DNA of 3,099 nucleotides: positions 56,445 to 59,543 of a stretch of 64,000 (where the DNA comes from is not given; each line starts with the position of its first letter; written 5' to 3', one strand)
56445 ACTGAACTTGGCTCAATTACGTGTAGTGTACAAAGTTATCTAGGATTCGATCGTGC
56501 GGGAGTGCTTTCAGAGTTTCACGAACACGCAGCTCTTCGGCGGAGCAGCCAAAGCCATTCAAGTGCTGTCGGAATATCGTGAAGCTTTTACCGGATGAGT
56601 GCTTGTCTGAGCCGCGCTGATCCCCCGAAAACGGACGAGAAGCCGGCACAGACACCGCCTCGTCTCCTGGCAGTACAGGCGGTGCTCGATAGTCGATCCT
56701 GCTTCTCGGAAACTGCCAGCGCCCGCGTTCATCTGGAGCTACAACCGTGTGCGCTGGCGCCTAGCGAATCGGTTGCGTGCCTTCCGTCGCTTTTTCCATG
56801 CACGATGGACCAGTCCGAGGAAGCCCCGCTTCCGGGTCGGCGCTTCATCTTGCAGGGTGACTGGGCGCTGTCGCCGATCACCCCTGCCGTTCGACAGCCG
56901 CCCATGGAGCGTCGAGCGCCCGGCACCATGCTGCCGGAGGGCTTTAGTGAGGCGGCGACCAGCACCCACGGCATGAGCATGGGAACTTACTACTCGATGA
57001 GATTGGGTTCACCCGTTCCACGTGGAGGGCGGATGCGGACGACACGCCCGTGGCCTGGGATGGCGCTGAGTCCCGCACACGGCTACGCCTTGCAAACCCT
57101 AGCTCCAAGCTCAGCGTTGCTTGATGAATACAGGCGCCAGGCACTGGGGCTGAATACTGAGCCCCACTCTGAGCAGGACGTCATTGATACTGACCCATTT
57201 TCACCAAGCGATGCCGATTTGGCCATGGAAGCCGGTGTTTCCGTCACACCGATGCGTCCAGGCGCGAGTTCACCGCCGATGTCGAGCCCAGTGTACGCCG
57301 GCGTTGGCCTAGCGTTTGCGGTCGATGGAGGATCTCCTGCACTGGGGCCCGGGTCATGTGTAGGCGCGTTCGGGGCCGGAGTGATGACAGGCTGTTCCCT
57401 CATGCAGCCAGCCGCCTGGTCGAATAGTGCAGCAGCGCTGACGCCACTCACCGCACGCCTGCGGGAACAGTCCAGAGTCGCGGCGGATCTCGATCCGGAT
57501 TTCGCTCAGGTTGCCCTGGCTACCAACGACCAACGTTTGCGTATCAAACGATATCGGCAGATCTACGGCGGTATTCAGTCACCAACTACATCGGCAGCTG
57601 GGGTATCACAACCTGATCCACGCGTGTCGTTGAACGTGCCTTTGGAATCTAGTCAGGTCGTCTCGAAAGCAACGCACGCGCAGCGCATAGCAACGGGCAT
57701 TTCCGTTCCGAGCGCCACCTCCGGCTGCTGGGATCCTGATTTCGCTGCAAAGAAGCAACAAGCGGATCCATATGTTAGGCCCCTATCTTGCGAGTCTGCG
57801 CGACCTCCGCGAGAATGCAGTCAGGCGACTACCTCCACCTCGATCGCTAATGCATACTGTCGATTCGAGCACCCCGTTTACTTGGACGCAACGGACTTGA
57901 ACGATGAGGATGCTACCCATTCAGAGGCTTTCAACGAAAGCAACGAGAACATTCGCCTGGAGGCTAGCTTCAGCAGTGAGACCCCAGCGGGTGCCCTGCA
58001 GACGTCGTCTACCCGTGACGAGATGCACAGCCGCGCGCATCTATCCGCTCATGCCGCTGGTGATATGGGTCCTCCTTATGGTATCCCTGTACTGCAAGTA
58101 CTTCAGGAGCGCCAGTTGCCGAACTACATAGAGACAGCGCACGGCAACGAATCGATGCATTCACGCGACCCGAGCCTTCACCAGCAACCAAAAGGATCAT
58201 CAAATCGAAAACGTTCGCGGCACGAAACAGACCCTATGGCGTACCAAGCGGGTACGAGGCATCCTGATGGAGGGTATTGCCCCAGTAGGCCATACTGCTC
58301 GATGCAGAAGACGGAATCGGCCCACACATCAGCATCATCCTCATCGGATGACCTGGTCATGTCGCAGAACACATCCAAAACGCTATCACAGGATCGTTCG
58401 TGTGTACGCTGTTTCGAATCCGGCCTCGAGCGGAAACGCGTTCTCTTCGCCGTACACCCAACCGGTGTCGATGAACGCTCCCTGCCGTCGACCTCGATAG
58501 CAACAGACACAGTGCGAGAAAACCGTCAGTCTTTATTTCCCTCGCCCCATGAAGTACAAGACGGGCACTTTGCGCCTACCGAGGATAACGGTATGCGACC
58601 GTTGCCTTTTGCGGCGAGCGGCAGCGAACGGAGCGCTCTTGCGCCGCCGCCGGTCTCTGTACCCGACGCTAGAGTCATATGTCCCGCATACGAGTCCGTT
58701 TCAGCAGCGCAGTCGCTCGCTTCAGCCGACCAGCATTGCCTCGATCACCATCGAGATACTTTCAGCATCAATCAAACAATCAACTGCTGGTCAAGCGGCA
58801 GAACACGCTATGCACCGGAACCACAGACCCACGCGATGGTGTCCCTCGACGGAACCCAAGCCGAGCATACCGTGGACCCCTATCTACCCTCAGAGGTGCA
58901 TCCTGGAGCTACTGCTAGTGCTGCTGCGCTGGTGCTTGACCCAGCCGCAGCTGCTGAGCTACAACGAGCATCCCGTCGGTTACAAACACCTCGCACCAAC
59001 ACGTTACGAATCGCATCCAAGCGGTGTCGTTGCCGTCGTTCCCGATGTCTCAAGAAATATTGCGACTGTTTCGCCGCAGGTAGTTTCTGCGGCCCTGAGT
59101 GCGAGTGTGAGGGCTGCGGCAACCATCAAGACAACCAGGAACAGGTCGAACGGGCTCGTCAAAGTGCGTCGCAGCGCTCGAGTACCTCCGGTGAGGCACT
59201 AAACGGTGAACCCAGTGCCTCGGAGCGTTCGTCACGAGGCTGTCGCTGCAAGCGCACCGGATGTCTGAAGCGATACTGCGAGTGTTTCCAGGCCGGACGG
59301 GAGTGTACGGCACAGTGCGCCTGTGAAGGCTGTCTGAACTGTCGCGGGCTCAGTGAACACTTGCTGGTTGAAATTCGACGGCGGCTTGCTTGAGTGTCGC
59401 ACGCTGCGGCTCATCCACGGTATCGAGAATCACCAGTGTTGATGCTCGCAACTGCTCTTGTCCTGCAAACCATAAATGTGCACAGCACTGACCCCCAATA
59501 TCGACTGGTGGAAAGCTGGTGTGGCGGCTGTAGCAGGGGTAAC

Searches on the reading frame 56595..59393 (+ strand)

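Call 6: search_protein_families(library=pfam, proteins=[window:56595-59393:+])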
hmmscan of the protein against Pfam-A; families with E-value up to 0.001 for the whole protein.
window:56595-59393:+ (932 aa): 1 family
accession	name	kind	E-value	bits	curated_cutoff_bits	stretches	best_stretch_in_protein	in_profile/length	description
PF03638.21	TCR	-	1.9e-22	79.7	23.5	2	809-844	2-37/38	Tesmin/TSO1-like CXC domain, cysteine-rich domain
